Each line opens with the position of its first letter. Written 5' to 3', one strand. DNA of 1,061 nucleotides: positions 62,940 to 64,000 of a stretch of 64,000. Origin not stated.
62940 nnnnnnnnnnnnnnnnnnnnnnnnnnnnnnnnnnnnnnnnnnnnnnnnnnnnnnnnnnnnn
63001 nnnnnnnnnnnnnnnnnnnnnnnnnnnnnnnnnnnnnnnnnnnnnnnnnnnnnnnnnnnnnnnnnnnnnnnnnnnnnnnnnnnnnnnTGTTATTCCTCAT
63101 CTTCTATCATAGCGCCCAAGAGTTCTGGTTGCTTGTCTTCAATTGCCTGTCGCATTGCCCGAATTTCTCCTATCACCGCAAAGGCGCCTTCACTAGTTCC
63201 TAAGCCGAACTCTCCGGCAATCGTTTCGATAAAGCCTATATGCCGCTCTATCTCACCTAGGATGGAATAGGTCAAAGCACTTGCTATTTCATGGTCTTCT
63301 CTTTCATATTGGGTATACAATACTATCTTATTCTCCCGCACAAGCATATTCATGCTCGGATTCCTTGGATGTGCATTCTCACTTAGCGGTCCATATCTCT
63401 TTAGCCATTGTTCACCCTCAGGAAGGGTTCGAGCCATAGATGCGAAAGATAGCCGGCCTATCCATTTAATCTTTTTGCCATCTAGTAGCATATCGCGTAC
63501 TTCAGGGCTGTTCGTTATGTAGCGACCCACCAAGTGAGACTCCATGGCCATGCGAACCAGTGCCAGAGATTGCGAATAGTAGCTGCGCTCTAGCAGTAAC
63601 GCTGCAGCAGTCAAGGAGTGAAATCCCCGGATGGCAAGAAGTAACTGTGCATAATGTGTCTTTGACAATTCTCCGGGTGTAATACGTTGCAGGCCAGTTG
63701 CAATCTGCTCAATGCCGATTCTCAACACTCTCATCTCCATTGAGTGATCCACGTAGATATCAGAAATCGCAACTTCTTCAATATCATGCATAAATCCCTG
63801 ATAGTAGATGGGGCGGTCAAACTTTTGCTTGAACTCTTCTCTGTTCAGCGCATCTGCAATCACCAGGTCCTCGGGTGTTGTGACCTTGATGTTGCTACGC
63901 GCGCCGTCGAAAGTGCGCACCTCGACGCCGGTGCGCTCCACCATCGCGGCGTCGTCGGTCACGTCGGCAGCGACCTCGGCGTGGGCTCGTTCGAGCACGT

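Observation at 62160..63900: Low-GC two-gene island of unknown function inserted between ispD and ispF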

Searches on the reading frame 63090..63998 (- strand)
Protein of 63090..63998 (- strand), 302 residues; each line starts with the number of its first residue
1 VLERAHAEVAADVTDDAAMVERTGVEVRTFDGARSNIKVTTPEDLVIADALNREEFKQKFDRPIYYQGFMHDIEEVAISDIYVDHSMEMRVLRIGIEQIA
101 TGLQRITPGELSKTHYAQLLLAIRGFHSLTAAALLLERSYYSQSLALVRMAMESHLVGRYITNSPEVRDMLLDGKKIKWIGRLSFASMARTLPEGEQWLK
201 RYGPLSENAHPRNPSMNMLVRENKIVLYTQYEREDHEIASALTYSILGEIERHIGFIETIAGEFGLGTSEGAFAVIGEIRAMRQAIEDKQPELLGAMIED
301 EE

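Call 6: search_protein_families(library=pfam, proteins=[window:63090-63998:-], max_evalue=1)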
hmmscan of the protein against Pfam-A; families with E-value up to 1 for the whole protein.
window:63090-63998:- (302 aa): 2 families
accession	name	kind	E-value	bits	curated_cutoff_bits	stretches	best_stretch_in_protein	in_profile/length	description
PF01128.25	IspD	-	5.9e-10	39.7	27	1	4-51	168-218/221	2-C-methyl-D-erythritol 4-phosphate cytidylyltransferase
PF18928.5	DUF5677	-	2e-06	28.4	27.1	1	119-167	5-53/166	Family of unknown function (DUF5677)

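Call 7: search_protein_families(library=padloc, proteins=[window:63090-63998:-], max_evalue=1)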
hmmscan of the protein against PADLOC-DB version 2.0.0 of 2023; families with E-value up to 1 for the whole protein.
window:63090-63998:- (302 aa): 0 families

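Call 8: search_protein_families(library=phrogs, proteins=[window:63090-63998:-], max_evalue=1)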
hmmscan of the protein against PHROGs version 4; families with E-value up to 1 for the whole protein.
window:63090-63998:- (302 aa): 0 families

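Call 12: find_homologous_proteins(query=window:63090-63851:-, max_evalue=0.001)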
Query window:63090-63851:- (253 aa): 1 proteins with E <= 0.001 among 1236 candidates.
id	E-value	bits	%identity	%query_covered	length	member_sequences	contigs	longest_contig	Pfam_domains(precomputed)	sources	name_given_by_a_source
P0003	1.6e-71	259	54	94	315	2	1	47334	PF01128.26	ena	-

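Call 14: find_encoding_contigs(protein=P0003, flank=10000, max_places=6)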
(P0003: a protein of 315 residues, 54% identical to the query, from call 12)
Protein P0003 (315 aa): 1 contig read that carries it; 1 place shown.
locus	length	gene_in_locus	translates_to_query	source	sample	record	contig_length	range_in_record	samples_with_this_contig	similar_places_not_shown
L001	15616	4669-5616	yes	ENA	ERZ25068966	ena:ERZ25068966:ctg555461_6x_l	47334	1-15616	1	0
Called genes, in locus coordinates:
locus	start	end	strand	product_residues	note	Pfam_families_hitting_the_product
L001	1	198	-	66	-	?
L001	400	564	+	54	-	-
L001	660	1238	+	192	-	PF04343:DUF488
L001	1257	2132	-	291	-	PF02629:CoA_binding, PF00549:Ligase_CoA, PF13607:Succ_CoA_lig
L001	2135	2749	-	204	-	-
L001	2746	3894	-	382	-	PF08442:ATP-grasp_2, PF13549:ATP-grasp_5, PF24948:Citrate_synth_N, PF00549:Ligase_CoA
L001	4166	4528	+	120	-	PF01128:IspD (weak), PF12804:NTP_transf_3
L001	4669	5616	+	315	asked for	PF01128:IspD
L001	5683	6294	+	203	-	-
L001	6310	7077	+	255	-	-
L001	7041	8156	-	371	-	PF02746:MR_MLE_N, PF13378:MR_MLE_C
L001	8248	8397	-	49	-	-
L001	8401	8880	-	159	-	PF00271:Helicase_C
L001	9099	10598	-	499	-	PF17191:RecG_wedge (weak), PF00270:DEAD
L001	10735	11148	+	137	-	-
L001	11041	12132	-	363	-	PF01408:GFO_IDH_MocA, PF22685:Gal80p_C-like, PF22725:GFO_IDH_MocA_C3, PF02894:GFO_IDH_MocA_C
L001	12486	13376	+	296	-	PF02826:2-Hacid_dh_C (weak), PF03446:NAD_binding_2, PF03807:F420_oxidored, PF14833:NAD_binding_11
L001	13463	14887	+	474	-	PF01425:Amidase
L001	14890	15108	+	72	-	-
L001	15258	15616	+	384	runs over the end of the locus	PF00190:Cupin_1 (weak), PF07883:Cupin_2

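Call 22: search_solved_structures(query=window:63090-63851:-, max_evalue=10)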
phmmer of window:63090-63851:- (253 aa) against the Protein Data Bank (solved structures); distinct sequences matched with E-value up to 10: 0.

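Call 31: find_related_loci(query=A3, collection=genome_contigs, flank=10000)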
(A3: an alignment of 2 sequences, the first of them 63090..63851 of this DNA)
Query A3 (253 aa) in genome_contigs; peptide patterns used: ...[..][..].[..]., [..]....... (x = any residue, [..] = any of these).
306 stretches matched a pattern, but none encodes a relative of the query by tblastn (E <= 1e-3).

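Call 45: find_homologous_proteins(query=A4, max_evalue=0.01)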
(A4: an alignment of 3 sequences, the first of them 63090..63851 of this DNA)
Query A4 (3 sequences) (253 aa, profile of the alignment): 2 proteins with E <= 0.01 among 8000 candidates.
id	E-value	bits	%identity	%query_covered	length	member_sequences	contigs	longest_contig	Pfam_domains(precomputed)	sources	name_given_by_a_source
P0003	2.3e-130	452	54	94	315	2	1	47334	PF01128.26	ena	-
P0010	1.6e-57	213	30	50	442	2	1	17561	PF01128.26,PF18928.6,PF12804.14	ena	-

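Call 46: find_encoding_contigs(protein=P0010, flank=8000, max_places=6)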
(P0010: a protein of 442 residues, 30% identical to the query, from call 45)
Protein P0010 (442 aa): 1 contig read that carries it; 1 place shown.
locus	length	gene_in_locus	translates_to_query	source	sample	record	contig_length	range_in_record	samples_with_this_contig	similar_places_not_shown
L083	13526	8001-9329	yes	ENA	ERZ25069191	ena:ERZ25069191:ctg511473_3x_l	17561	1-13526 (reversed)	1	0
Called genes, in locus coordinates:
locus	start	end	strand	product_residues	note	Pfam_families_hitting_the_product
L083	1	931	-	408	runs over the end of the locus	PF00291:PALP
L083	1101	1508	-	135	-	-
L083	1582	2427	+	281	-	PF00106:adh_short, PF08659:KR, PF13561:adh_short_C2, PF08643:DUF1776 (weak)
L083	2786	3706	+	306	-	PF00226:DnaJ, PF01556:DnaJ_C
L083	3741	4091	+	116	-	PF00376:MerR, PF13411:MerR_1, PF13591:MerR_2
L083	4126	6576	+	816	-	PF02861:Clp_N, PF23569:NBD_SMAX1 (weak), PF00004:AAA, PF17871:AAA_lid_9, PF00004:AAA, PF07724:AAA_2, PF07728:AAA_5, PF10431:ClpB_D2-small, +10 more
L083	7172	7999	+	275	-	PF00248:Aldo_ket_red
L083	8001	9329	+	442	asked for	PF01128:IspD, PF12804:NTP_transf_3, PF18928:DUF5677 (faint)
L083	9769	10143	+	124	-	PF01128:IspD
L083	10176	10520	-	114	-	-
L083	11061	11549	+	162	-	PF02542:YgbB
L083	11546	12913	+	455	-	PF01406:tRNA-synt_1e, PF09334:tRNA-synt_1g (weak), PF00133:tRNA-synt_1, PF09190:DALR_2, PF23493:CysS_C (weak)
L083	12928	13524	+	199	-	?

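Call 59: predict_structure(alignment_id=A6)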
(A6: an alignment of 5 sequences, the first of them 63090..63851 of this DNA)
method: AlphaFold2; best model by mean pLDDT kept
length: 253 residues; sequences in the alignment: 5
mean_pLDDT: 63.6   pTM: 0.68
mean pLDDT of the five models: 63.6, 61.2, 59.7, 57.2, 56.4
residues with pLDDT >= 90: 1; 70-90: 124; 50-70: 59; < 50: 69
segments of 3 or more residues with pLDDT < 50: 1-36, 161-185, 246-253
pLDDT, mean of each block of 10 residues (from residue 1): 36 28 26 45 68 68 83 82 74 76 87 89 72 77 84 65 34 33 49 77 86 65 71 74 49 34
secondary structure, 60 per line:
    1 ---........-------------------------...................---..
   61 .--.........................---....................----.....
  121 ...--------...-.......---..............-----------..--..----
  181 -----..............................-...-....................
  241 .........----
elements in order: H4-11 H37-55 H64-88 H92-111 H116-123 H136-142 H146-159 H186-215 H221-249

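Call 63: search_protein_families(library=pfam, proteins=[P0010, P0012, L085:9155-10708:+, L085:6001-7641:-, L083:10176-10538:-], max_evalue=0.1)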
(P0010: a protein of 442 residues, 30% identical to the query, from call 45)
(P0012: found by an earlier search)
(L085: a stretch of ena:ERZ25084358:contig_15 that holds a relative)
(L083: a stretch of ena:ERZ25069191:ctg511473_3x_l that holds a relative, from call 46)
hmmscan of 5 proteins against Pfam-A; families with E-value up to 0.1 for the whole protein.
P0010 (442 aa): 4 families
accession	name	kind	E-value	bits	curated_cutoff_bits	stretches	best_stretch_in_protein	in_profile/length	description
PF01128.25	IspD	-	3.7e-56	190.8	27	1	5-221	3-219/221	2-C-methyl-D-erythritol 4-phosphate cytidylyltransferase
PF12804.13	NTP_transf_3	-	1.2e-16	61.7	27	1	5-135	1-123/160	MobA-like NTP transferase domain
PF18928.5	DUF5677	-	5.8e-06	26.9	27.1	1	268-320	5-59/166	Family of unknown function (DUF5677)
PF02348.25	CTP_transf_3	-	0.081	13.2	22.6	0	11-50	8-44/217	Cytidylyltransferase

P0012 (457 aa): 3 families
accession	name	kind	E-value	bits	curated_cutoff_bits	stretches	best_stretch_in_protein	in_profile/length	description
PF01128.25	IspD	-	3.3e-46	158.2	27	1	2-206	16-220/221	2-C-methyl-D-erythritol 4-phosphate cytidylyltransferase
PF12804.13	NTP_transf_3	-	1.7e-07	32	27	1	2-120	13-124/160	MobA-like NTP transferase domain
PF18928.5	DUF5677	-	2.7e-05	24.7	27.1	1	272-319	5-52/166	Family of unknown function (DUF5677)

L085:9155-10708:+ (517 aa): 4 families
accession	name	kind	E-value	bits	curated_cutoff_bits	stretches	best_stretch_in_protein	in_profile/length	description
PF13481.12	AAA_25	-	1.5e-14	54.5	27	1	118-179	19-78/195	AAA domain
PF03796.21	DnaB_C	-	0.003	17.4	27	1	132-157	19-44/255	DnaB-like helicase C terminal domain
PF06745.19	ATPase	-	0.0033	17.3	26.6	0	127-150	14-37/231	KaiC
PF13191.12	AAA_16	-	0.0094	16.9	32.6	1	133-332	25-158/167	AAA ATPase domain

L085:6001-7641:- (546 aa): 10 families
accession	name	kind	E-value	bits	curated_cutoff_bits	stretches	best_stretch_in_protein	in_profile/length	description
PF01555.25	N6_N4_Mtase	-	6.3e-44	151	26.7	1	26-349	1-213/221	DNA methylase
PF22722.2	NA-iREase1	-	3.3e-10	40.3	27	1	413-484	19-89/106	NACHT-associated inactive Restriction Endonuclease 1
PF04471.18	Mrr_cat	-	1.8e-07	31.7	21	1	397-485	9-99/115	Restriction endonuclease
PF13847.12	Methyltransf_31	-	0.00094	19.3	27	1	316-359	2-48/145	Methyltransferase domain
PF03602.21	Cons_hypoth95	-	0.0014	18.8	24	1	12-45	99-133/182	Conserved hypothetical protein 95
PF02086.21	MethyltransfD12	-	0.0022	18.2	22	0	21-52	172-205/253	D12 class N6 adenine-specific DNA methyltransferase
PF14280.11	DUF4365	-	0.01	16.4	24.3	1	416-446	26-56/139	Domain of unknown function (DUF4365)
PF13649.12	Methyltransf_25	-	0.018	16.2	27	0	321-367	1-50/97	Methyltransferase domain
PF08241.18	Methyltransf_11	-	0.018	16.1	21.2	0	102-126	70-94/95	Methyltransferase domain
PF01170.24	UPF0020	-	0.026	14.6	22.3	0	312-332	23-43/197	RMKL-like, methyltransferase domain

L083:10176-10538:- (120 aa): 2 families
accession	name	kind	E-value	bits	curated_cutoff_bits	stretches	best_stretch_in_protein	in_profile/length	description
PF19111.5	DUF5798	-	0.021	15.5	27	1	11-73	23-85/89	Family of unknown function (DUF5798)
PF14802.11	TMEM192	-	0.099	12.2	25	0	78-116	8-46/236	TMEM192 family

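Call 65: fold_search(model_id=the predicted structure, library=pdb)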
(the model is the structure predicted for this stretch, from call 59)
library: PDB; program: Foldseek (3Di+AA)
matches with E <= 10: 839; with E <= 0.001: 0
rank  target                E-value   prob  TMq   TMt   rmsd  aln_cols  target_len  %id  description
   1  8iyw_R                1.1e-01  0.69  0.29  0.27  11.7       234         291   12  Structure of GSK256073-GPR109A-G-protein complex (released 2024-03-06)
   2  8d9p                  1.2e-01  0.87  0.30  0.36  19.5       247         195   12  De Novo Photosynthetic Reaction Center Protein Equipped with Heme B and Mn(II) cations (released 2022-09-28)
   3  8utd_R                1.3e-01  0.60  0.26  0.23  12.1       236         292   10  CryoEM Structure of HCA2-Gi1 in complex with MK-1903 (released 2025-02-26)
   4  6os9_R                1.3e-01  0.57  0.28  0.24  12.7       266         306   12  human Neurotensin Receptor 1 (hNTSR1) - Gi1 Protein Complex in canonical conformation (C state) (released 2019-07-10)
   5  9kt8_R                1.4e-01  0.38  0.24  0.21  12.5       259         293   12  Cryo-EM structure of HCA2-Gi complex with acifran (released 2025-12-10)
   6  8h2g_A                1.5e-01  0.63  0.27  0.25  11.9       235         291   12  Cryo-EM structure of niacin bound human hydroxy-carboxylic acid receptor 2 in complex with Gi heterotrimer (released 2023-10-11)
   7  8ija_A                1.7e-01  0.57  0.27  0.24  12.0       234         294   10  Cryo-EM structure of human HCAR2-Gi complex with niacin (released 2024-01-03)
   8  4xes_A                1.9e-01  0.51  0.29  0.18  12.9       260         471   12  Structure of active-like neurotensin receptor (released 2015-07-29)
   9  8ihf_R                2.0e-01  0.60  0.29  0.26  12.9       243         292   12  Cryo-EM structure of HCA2-Gi complex with MK6892 (released 2023-08-30)
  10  9ca3_D                2.0e-01  0.25  0.24  0.23  16.5       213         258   15  Crystal structure of MarE C280S in complex with cyanide bound heme and its native substrate, beta-methyl-L-tryptophan (released 2025-04-02)
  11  9ca3_A                2.1e-01  0.25  0.23  0.23  16.5       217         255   16  Crystal structure of MarE C280S in complex with cyanide bound heme and its native substrate, beta-methyl-L-tryptophan (released 2025-04-02)
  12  8z74_C                2.2e-01  0.25  0.23  0.21  16.6       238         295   12  Cryo-EM structure of APJR complex with agonistic antibody (released 2025-01-22)
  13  8ij3_A                2.3e-01  0.47  0.28  0.25  12.7       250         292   13  Cryo-EM structure of human HCAR2-Gi complex without ligand (apo state) (released 2024-01-03)
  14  9p80_R                2.3e-01  0.18  0.21  0.19  13.5       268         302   12  NTSR1-Gi-NTS(8-13) Complex in the Non-Canonical, AHD Open State (NC-Open-Apo) (released 2026-03-25)
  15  5vju                  2.4e-01  0.66  0.26  0.32  19.6       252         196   12  De Novo Photosynthetic Reaction Center Protein Variant Equipped with His-Tyr H-bond, Heme B, and Cd(II) ions (released 2018-04-25)
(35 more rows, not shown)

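Call 67: search_protein_families(library=padloc, proteins=[P0010, L085:9155-10708:+, L085:6001-7641:-, P0011], max_evalue=0.01)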
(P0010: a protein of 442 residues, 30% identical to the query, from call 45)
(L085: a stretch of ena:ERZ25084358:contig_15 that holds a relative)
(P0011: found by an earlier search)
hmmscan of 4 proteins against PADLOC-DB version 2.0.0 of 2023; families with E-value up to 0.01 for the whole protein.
P0010 (442 aa): 0 families

L085:9155-10708:+ (517 aa): 4 families
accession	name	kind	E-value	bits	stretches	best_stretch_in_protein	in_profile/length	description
PDLC04389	PDC-M07A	-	0.00011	19.4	0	304-352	323-369/443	-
PDLC04140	mad8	-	0.00024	18.7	1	129-162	24-57/314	mads_8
PDLC00915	TRIP13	-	0.004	14.6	0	128-158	59-89/302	TRIP13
PDLC04391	PDC-M07A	-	0.0072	13.3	0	302-352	299-347/412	-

L085:6001-7641:- (546 aa): 78 families (the best 25 are shown)
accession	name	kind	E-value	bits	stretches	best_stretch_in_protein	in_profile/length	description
PDLC03354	MTase_II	-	1.3e-61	206.9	2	101-371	126-395/425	Type II methyltransferase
PDLC03339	MTase_II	-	1.6e-55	186.5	3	244-365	160-277/399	Type II methyltransferase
PDLC03300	MTase_II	-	1.7e-49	166.5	3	277-365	196-282/302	Type II methyltransferase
PDLC03644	MTase_III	-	1.5e-41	140.7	2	103-360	108-394/542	Type III methyltransferase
PDLC03299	MTase_II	-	1.1e-40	138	3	281-362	180-262/296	Type II methyltransferase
PDLC03371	MTase_II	-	1.1e-38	131.2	1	3-361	8-254/260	Type II methyltransferase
PDLC03636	MTase_III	-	2.8e-37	126.8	2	264-359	301-405/575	Type III methyltransferase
PDLC03633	MTase_III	-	2.1e-36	123.8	2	296-361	290-355/616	Type III methyltransferase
PDLC03638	MTase_III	-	5.9e-35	118.8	1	103-364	430-682/816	Type III methyltransferase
PDLC03216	MTase_II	-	1.6e-31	107.6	2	298-363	194-259/364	Type II methyltransferase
PDLC03738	oMTase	-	1.8e-31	107.2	2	298-361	204-267/376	orphan methyltransferase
PDLC03635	MTase_III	-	2e-30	104.1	2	266-347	478-560/708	Type III methyltransferase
PDLC03238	MTase_II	-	8.2e-30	102.2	3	273-360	280-364/428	Type II methyltransferase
PDLC03265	MTase_II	-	4.5e-26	90.1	2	298-362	267-331/333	Type II methyltransferase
PDLC03634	MTase_III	-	1.5e-25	88.1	1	8-332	97-424/621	Type III methyltransferase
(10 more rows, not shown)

P0011 (298 aa): 0 families

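Call 68: search_protein_families(library=ncbifam, proteins=[window:63090-63851:-, P0010], max_evalue=0.1)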
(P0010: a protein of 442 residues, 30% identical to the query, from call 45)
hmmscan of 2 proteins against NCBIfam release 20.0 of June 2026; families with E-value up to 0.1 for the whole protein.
window:63090-63851:- (253 aa): 0 families

P0010 (442 aa): 25 families
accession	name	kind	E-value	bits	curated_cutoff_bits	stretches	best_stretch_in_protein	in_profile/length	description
TIGR00453.1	ispD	equivalog_domain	6e-65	218.7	181.3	1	5-220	2-218/219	2-C-methyl-D-erythritol 4-phosphate cytidylyltransferase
NF001186.0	PRK00155.2-3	equivalog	2.5e-60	203.7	253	1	2-221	4-222/224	2-C-methyl-D-erythritol 4-phosphate cytidylyltransferase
NF006899.0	PRK09382.1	equivalog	1.6e-42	146.1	417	1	2-225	6-224/387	bifunctional 2-C-methyl-D-erythritol 4-phosphate cytidylyltransferase/2-C-methyl-D-erythritol 2,4-cyclodiphosphate synthase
NF009924.0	PRK13385.1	subfamily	9.7e-36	123.5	342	1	5-224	5-226/230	2-C-methyl-D-erythritol 4-phosphate cytidylyltransferase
NF001183.0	PRK00155.1-3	subfamily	5.5e-28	97.8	166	1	5-223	4-233/237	D-ribitol-5-phosphate cytidylyltransferase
NF045665.1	NTPtran_DVU1551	equivalog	3.4e-10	39.5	315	1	4-164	2-153/359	DVU_1551 family NTP transferase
TIGR03310.1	matur_MocA_YgfJ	equivalog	4.9e-10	39.7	186.45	1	5-135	2-126/188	molybdenum cofactor cytidylyltransferase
NF010932.0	PRK14352.1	equivalog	5.9e-09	35.1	611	1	3-160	7-161/488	bifunctional UDP-N-acetylglucosamine diphosphorylase/glucosamine-1-phosphate N-acetyltransferase GlmU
NF010933.0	PRK14353.1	equivalog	1.6e-08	33.7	505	1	3-152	6-150/453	bifunctional UDP-N-acetylglucosamine diphosphorylase/glucosamine-1-phosphate N-acetyltransferase GlmU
TIGR02665.1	molyb_mobA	equivalog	3.7e-08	33.6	151.85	1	5-137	3-127/186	molybdenum cofactor guanylyltransferase MobA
TIGR01173.1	glmU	equivalog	6.2e-08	31.9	366.85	1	5-153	3-143/452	bifunctional UDP-N-acetylglucosamine diphosphorylase/glucosamine-1-phosphate N-acetyltransferase GlmU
NF003952.0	PRK05450.1-5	subfamily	3.8e-07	29.5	193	1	6-131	6-123/250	3-deoxy-manno-octulosonate cytidylyltransferase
NF010935.0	PRK14355.1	equivalog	5e-07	28.7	718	1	4-156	5-152/459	bifunctional UDP-N-acetylglucosamine diphosphorylase/glucosamine-1-phosphate N-acetyltransferase GlmU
NF001457.0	PRK00317.1-3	equivalog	2.9e-06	26.9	164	1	5-63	4-60/200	molybdenum cofactor guanylyltransferase MobA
NF003948.0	PRK05450.1-1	equivalog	6.3e-05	22.3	281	1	7-153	10-150/248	3-deoxy-manno-octulosonate cytidylyltransferase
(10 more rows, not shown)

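Call 69: find_related_loci(query=A4, collection=viral_contigs, flank=5000)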
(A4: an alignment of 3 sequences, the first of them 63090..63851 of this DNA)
Query A4 (253 aa) in viral_contigs; peptide patterns used: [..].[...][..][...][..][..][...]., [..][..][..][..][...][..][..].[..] (x = any residue, [..] = any of these).
86 stretches matched a pattern, but none encodes a relative of the query by tblastn (E <= 1e-3).

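Call 71: search_dna_similar(query=window:63090-63851:-, collection=phages, mode=protein, max_evalue=0.01)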
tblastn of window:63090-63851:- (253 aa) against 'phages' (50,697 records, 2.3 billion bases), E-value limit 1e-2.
No match.

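Call 73: search_dna_similar(query=window:63090-63851:-, collection=plasmids, mode=protein, max_evalue=0.01)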
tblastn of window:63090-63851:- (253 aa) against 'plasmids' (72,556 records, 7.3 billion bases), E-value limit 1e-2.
No match.

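Call 87: search_solved_structures(query=A4, max_evalue=10)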
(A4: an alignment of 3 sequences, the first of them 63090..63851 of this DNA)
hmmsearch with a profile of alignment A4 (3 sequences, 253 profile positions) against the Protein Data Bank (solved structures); distinct sequences matched with E-value up to 10: 0.

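Call 94: find_related_loci(query=A3, collection=metagenome_contigs, flank=6000)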
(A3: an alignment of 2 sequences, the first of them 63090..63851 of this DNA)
Query A3 (253 aa) in metagenome_contigs; peptide patterns used: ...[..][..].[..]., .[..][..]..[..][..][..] (x = any residue, [..] = any of these).
600 stretches matched a pattern, but none encodes a relative of the query by tblastn (E <= 1e-3).
